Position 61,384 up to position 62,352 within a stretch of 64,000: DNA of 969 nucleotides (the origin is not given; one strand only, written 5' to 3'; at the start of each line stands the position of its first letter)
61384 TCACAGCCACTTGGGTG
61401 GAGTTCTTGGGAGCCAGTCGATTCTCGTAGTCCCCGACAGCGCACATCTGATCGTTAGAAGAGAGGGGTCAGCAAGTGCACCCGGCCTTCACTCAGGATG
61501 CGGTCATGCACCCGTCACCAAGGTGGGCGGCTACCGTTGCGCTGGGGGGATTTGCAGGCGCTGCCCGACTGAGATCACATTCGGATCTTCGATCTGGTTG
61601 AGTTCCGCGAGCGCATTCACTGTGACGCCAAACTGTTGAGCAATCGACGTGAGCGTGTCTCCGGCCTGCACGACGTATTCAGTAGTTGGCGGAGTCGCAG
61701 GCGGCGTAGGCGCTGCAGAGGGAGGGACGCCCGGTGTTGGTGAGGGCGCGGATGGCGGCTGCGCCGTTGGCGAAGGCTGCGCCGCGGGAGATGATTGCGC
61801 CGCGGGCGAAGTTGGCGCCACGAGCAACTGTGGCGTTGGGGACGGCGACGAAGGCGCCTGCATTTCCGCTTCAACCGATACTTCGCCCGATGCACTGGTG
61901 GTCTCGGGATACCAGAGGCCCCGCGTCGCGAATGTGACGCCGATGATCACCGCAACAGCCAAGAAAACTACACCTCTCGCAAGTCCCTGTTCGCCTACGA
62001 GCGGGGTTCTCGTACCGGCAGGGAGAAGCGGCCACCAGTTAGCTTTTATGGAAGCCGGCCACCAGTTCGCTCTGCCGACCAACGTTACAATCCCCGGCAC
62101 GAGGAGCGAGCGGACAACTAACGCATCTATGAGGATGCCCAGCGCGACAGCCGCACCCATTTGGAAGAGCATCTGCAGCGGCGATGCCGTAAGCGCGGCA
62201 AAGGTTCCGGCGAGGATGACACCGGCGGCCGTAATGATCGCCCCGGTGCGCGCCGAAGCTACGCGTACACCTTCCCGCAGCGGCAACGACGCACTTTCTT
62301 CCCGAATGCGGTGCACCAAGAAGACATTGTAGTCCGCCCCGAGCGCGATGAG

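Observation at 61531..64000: MMPL-family transporter fused to a C-terminal proline-rich linker and LysM peptidoglycan-binding domain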

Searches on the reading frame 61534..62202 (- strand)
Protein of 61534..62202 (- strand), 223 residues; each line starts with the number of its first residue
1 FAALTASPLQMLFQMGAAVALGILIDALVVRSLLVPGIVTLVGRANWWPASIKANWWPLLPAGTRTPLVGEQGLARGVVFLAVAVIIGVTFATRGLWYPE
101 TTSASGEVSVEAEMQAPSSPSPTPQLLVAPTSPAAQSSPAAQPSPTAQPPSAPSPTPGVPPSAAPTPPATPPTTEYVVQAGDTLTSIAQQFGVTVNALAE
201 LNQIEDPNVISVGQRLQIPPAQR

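Call 37: search_protein_representatives(protein=window:61534-62202:-)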
Query: 223 residues. Proteins with E-value up to 0.001 (for the whole library): 40740; up to 1e-10: 9365; up to 1e-30: 310. The best 150 are listed.
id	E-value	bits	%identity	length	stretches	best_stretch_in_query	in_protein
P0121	1.1e-79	283.4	41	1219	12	159-218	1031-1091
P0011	2.9e-74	265.7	62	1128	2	1-220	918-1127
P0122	3.4e-71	255.6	50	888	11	164-220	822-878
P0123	5.8e-70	251.7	48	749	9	156-219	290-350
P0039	9.4e-68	244.4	63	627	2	1-220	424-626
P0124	9.0e-65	234.7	45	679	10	160-220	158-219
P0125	4.8e-64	232.3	45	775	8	173-219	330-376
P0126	5.6e-64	232.1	48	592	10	174-220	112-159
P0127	1.1e-61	224.6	40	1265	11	120-220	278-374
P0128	1.0e-60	221.4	45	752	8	163-221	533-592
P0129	1.3e-60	221.0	44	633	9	164-219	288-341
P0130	9.6e-60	218.2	39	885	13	166-221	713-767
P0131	4.1e-59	216.2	47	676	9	138-219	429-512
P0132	7.9e-59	215.2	44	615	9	163-221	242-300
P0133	1.0e-58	214.9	36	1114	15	149-220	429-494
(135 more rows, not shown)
